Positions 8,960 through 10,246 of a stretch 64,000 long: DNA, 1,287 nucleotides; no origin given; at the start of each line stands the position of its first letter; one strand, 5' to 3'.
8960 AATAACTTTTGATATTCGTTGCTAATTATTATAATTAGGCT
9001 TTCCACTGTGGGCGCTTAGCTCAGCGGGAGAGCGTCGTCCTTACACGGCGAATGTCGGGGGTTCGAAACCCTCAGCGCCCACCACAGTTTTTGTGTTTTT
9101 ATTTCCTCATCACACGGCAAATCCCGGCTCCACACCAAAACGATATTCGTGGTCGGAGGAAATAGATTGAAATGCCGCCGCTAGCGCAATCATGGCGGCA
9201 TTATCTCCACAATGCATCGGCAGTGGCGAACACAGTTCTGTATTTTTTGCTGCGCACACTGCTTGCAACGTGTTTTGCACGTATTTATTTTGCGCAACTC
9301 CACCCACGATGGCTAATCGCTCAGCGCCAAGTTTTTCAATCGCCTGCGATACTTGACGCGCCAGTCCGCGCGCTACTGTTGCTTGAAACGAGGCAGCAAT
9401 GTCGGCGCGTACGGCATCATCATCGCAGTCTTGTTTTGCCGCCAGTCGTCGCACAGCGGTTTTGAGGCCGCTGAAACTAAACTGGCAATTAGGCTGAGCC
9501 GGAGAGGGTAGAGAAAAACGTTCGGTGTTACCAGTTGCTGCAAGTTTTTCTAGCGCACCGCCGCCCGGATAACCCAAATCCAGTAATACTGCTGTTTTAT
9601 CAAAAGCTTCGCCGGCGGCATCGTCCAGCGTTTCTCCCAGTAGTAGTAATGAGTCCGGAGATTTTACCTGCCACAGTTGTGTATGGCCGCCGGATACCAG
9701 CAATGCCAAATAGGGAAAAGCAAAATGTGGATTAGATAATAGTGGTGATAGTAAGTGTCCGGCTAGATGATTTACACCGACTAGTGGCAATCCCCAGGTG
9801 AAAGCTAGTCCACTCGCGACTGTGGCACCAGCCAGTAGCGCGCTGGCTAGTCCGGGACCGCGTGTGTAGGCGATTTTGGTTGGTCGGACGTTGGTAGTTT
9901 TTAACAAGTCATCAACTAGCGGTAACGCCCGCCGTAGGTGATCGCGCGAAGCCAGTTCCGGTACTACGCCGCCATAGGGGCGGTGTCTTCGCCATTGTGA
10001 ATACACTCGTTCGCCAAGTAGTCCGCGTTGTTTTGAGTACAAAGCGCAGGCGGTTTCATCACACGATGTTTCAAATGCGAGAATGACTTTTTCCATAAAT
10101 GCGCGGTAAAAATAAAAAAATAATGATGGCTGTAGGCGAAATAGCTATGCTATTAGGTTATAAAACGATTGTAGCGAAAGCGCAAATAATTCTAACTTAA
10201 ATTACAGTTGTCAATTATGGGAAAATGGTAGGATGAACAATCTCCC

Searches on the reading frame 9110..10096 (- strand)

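Call 13: search_protein_families(library=ncbifam, proteins=[window:9110-10096:-], max_evalue=0.00001)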
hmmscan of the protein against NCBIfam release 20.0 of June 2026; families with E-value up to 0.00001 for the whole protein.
window:9110-10096:- (328 aa): 6 families
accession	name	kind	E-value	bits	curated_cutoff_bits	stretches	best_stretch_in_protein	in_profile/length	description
TIGR03723.1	T6A_TsaD_YgjD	equivalog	2.2e-110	368.7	296.1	1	5-309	1-311/314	tRNA (adenosine(37)-N6)-threonylcarbamoyltransferase complex transferase subunit TsaD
TIGR00329.1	gcp_kae1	subfamily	6e-93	311.4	207.8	1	6-304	1-305/305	tRNA (adenosine(37)-N6)-threonylcarbamoyltransferase complex transferase subunit TsaD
TIGR03722.2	arch_KAE1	equivalog_domain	1.5e-45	155.7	375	1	6-308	2-294/323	KEOPS complex N(6)-L-threonylcarbamoyladenine synthase Kae1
NF007174.0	PRK09605.1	equivalog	1.5e-44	152.4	447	1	5-310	3-298/535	bifunctional N(6)-L-threonylcarbamoyladenine synthase/serine/threonine protein kinase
TIGR03725.1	T6A_YeaZ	equivalog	1.6e-11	44.6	69.3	1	5-112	1-95/212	tRNA (adenosine(37)-N6)-threonylcarbamoyltransferase complex dimerization subunit type 1 TsaB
TIGR00143.1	hypF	equivalog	1.1e-07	30.4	466.1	1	219-302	650-733/741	carbamoyltransferase HypF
